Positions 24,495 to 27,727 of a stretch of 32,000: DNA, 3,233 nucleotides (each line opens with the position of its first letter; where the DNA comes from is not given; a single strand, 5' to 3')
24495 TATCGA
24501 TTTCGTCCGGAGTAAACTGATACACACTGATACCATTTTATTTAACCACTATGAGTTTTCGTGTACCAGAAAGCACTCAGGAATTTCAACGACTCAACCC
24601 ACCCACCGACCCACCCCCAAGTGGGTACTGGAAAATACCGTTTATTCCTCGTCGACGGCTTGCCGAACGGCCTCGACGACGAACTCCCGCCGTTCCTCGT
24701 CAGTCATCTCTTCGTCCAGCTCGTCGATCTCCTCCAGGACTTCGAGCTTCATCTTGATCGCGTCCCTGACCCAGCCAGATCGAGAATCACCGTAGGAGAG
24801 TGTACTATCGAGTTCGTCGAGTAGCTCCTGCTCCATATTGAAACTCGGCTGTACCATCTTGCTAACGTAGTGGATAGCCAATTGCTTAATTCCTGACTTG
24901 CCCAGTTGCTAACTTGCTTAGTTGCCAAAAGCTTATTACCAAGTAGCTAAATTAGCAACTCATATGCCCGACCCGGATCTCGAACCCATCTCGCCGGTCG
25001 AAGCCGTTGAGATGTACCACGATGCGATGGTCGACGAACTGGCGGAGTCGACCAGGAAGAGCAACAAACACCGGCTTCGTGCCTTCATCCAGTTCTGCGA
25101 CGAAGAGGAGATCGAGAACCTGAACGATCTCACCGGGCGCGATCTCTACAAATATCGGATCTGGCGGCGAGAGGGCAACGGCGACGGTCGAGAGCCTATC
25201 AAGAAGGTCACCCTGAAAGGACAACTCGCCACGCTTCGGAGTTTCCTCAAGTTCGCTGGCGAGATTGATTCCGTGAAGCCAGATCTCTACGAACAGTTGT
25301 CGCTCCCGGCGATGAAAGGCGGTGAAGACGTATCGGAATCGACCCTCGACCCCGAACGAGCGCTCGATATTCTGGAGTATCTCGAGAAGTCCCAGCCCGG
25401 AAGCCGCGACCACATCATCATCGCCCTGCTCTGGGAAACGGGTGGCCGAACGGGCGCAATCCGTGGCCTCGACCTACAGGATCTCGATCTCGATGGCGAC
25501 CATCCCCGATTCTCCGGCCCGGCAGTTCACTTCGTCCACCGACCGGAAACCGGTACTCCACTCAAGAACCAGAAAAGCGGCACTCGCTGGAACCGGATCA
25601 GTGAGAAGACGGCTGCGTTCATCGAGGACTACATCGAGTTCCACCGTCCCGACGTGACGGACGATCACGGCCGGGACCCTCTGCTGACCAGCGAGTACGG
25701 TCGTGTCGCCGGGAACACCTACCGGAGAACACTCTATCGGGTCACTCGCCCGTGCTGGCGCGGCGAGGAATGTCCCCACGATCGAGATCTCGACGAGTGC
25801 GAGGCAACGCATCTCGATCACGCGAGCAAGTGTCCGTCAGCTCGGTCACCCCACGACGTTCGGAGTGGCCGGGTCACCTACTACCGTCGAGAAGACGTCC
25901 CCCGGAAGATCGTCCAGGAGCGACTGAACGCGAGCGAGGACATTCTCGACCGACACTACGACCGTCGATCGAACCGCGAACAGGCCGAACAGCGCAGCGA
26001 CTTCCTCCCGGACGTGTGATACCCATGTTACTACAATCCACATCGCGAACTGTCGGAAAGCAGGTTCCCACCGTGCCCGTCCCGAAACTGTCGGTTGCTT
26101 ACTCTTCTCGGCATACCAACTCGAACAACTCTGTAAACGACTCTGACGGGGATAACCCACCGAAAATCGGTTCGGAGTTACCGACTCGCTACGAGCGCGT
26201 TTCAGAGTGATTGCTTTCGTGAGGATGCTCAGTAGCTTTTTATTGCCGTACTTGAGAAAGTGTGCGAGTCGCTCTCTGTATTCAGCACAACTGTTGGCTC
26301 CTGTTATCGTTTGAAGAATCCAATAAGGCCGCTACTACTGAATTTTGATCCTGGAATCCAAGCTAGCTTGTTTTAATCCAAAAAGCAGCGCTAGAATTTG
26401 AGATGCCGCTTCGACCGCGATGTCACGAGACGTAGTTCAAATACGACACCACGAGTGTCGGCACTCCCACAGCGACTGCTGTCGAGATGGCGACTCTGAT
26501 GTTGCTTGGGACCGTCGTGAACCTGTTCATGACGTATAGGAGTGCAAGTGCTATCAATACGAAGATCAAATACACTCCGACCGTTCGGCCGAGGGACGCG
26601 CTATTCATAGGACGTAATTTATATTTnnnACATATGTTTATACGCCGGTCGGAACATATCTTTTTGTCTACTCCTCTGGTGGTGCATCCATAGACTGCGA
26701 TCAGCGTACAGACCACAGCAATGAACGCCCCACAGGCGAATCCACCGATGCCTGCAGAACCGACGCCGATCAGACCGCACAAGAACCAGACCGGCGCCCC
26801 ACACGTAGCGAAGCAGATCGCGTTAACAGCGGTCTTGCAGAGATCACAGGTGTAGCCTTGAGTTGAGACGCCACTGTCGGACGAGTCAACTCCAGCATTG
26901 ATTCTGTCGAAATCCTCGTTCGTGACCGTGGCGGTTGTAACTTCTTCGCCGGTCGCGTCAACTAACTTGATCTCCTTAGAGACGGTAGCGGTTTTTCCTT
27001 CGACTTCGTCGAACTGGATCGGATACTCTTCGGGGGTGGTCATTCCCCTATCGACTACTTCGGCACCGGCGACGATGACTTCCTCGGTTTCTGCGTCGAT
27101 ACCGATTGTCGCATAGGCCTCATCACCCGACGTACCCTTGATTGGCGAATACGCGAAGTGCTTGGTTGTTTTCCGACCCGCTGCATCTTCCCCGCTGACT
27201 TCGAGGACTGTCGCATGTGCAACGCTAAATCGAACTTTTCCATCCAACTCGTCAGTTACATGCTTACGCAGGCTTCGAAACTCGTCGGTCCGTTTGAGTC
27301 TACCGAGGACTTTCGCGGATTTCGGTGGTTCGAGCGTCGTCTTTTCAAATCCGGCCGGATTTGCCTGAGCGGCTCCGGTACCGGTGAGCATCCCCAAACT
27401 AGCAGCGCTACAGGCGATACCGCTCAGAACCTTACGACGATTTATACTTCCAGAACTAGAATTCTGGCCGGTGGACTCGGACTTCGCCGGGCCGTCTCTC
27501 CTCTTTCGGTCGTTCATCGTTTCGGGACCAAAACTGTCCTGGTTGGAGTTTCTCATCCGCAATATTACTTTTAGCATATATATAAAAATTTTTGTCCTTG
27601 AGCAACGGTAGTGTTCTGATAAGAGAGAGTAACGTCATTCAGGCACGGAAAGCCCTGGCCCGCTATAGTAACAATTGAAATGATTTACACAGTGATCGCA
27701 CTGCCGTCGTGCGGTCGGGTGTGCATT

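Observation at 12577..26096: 13.5-kb pleolipovirus-like provirus integrated into an intron-containing tRNA-Arg(UCU) gene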

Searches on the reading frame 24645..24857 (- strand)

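Call 58: search_protein_families(library=phrogs, max_evalue=0.01, proteins=[window:24645-24857:-])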
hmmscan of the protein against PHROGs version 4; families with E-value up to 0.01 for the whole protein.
window:24645-24857:- (71 aa): 2 families
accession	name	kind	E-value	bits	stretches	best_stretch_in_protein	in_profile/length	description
phrog_30270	-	unknown function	1.1e-42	145.4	1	1-71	9-79/79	-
phrog_17095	-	unknown function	0.0034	18.4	1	10-41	27-56/104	-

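Call 59: search_protein_families(library=pfam, max_evalue=0.05, proteins=[window:24645-24857:-])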
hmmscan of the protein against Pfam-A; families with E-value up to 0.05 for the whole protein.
window:24645-24857:- (71 aa): 0 families

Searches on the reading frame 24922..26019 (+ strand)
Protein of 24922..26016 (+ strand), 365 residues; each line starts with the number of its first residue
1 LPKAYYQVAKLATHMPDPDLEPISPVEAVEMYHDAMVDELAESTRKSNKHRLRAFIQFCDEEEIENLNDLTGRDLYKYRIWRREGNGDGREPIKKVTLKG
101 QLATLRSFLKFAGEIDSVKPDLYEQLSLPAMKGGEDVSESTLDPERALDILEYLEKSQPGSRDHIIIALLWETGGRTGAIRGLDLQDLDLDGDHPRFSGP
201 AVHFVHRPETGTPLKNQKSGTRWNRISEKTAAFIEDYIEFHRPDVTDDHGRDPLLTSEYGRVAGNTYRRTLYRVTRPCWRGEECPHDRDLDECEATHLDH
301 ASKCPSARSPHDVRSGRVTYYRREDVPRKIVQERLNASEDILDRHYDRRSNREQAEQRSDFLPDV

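Call 11: search_protein_families(library=pfam, max_evalue=0.01, proteins=[window:24922-26016:+])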
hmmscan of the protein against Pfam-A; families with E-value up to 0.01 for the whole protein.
window:24922-26016:+ (365 aa): 3 families
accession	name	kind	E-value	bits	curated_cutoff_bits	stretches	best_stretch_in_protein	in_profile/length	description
PF00589.27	Phage_integrase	-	1.4e-06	28.6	27.1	1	142-336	3-155/172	Phage integrase family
PF02899.23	Phage_int_SAM_1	-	1.6e-06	28.7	22.3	1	39-112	13-79/83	Phage integrase, N-terminal SAM-like domain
PF13102.12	Phage_int_SAM_5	-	0.0054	17.5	22.3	0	35-124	12-94/98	Phage integrase SAM-like domain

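Call 17: search_dna_similar(collection=phages, mode=protein, query=window:24922-26016:+, max_evalue=0.001, max_rows=30)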
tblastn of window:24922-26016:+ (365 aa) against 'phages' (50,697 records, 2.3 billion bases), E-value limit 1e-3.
Records with a match: 12; places in all: 12; records where one place covers at least 80% of the query: 12.
Best place of each record, by identity: 60-80% 2; <60% 10.
By first word of the organism name: Halorubrum 5; Haloarcula 3; Saline 2; Haloferax 2.
By host as written in the record: Haloarcula hispanica 3; Natrinema sp. J7-1 2; - 2; Halorubrum sp. 2; Haloferax gibbonsii Ma2.38 1; Haloferax sp. Atlit 48N 1; Halorubrum coriense 1.
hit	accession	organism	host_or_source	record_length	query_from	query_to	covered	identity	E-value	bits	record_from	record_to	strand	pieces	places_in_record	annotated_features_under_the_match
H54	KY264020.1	Haloarcula hispanica pleomorphic virus 4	Haloarcula hispanica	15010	19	365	95%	60.5%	8e-130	415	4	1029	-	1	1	integrase | hypothetical protein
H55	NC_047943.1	Haloarcula hispanica pleomorphic virus 4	Haloarcula hispanica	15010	19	365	95%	60.5%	8e-130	415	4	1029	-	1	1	tyrosine-type recombinase/integrase | hypothetical protein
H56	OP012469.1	Saline Natrinema sp. J7-1 virus 2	Natrinema sp. J7-1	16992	4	365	99%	57.2%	2e-128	411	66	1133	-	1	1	site-specific integrase | recombination accessory protein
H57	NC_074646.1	Saline Natrinema sp. J7-1 virus 2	Natrinema sp. J7-1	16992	4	365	99%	57.2%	2e-128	411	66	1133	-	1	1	site-specific integrase | recombination accessory protein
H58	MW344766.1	Haloferax virus Halfgib1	Haloferax gibbonsii Ma2.38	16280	20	363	94%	54.2%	2e-113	368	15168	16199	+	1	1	int: XerC/D-like integrase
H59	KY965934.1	Halorubrum pleomorphic virus 9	haloarchaeal strain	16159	15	364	96%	42.0%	5e-78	266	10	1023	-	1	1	integrase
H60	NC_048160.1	Halorubrum pleomorphic virus 9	haloarchaeal strain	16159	15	364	96%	42.0%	5e-78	266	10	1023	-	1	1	site-specific integrase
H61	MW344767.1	Haloarcula virus Harhisp1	Haloarcula hispanica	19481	9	358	96%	38.9%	1e-58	210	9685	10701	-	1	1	XerC/D-like integrase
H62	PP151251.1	Haloferax phage LSV-48N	Haloferax sp. Atlit 48N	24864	23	358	92%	38.2%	2e-56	204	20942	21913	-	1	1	integrase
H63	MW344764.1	Halorubrum virus Humcor2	Halorubrum coriense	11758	23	347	89%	34.9%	9e-49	181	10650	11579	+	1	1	XerC/D-like integrase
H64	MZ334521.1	Halorubrum tailed virus 25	Halorubrum sp.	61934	42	362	88%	33.1%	3e-46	174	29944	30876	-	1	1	integrase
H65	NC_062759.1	Halorubrum tailed virus 25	Halorubrum sp.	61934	42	362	88%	33.1%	3e-46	174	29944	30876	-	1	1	integrase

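Call 56: find_encoding_contigs(protein=window:24964-26019:+, flank=6000, max_places=10)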
Protein window:24964-26019:+ (351 aa): 8 contigs read that carry it; 3 places shown.
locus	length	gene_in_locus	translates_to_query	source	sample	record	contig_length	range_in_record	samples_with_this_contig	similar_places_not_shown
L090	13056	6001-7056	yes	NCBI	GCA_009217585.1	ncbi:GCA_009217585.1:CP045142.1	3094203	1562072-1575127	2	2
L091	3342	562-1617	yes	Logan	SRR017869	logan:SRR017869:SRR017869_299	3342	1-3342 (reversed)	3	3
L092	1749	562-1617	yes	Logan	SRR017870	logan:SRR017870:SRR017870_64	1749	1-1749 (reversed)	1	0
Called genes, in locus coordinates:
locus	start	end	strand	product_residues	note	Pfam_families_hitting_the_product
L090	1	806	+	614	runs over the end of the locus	PF26255:Viral_env_HRPV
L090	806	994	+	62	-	-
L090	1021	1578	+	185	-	PF26259:DUF8063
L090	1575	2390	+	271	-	PF26446:DUF8125, PF26447:DUF8126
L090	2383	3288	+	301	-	-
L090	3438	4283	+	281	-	PF13365:Trypsin_2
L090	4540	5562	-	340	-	PF25902:DUF7961_N, PF25903:DUF7961_C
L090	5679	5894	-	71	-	-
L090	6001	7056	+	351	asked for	PF02899:Phage_int_SAM_1 (weak), PF00589:Phage_integrase (weak)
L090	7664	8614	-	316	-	-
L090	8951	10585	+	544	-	PF01494:FAD_binding_3 (faint), PF02254:TrkA_N, PF02080:TrkA_C, PF02254:TrkA_N, PF02080:TrkA_C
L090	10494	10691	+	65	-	-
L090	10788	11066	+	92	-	-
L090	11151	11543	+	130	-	PF24108:DUF7383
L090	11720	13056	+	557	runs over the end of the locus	PF00118:Cpn60_TCP1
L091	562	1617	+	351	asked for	PF02899:Phage_int_SAM_1 (weak), PF00589:Phage_integrase (weak)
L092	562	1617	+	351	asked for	PF02899:Phage_int_SAM_1 (weak), PF00589:Phage_integrase (weak)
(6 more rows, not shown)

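Call 58: search_protein_families(library=phrogs, max_evalue=0.01, proteins=[window:24964-26016:+])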
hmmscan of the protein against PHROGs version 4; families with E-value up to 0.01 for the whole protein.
window:24964-26016:+ (351 aa): 2 families
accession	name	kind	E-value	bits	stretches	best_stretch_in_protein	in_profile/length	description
phrog_1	-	integration and excision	1.5e-28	101.5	1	13-343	168-443/611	integrase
phrog_216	-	integration and excision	5.3e-10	39.9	1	87-343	18-232/301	integrase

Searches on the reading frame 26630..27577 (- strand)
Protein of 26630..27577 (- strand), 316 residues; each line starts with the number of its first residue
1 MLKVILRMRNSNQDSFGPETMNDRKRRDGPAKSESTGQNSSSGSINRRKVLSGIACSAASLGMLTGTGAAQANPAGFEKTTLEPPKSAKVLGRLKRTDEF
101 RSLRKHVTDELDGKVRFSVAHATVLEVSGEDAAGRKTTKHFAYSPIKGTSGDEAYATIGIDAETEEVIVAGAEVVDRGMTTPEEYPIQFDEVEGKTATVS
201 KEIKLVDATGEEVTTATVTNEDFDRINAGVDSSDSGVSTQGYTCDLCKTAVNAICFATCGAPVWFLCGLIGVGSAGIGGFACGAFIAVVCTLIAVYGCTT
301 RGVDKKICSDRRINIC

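Call 29: search_protein_families(library=pfam, max_evalue=0.001, proteins=[window:26630-27577:-])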
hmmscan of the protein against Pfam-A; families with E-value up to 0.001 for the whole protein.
window:26630-27577:- (316 aa): 0 families

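Call 30: search_protein_families(library=padloc, max_evalue=0.01, proteins=[window:26630-27577:-])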
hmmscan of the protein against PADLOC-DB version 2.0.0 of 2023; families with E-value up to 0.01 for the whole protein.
window:26630-27577:- (316 aa): 0 families

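Call 58: search_protein_families(library=phrogs, max_evalue=0.01, proteins=[window:26630-27577:-])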
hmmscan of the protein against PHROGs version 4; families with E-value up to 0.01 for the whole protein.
window:26630-27577:- (316 aa): 0 families

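Call 105: search_dna_similar(collection=phages, mode=protein, query=window:26630-27577:-, max_evalue=0.001, max_rows=10)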
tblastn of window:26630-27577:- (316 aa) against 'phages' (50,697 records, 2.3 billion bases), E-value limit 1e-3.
No match.

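Call 106: search_dna_similar(collection=plasmids, mode=protein, query=window:26630-27577:-, max_evalue=0.001, max_rows=10)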
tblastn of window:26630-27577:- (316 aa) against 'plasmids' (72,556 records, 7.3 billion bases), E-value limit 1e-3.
No match.
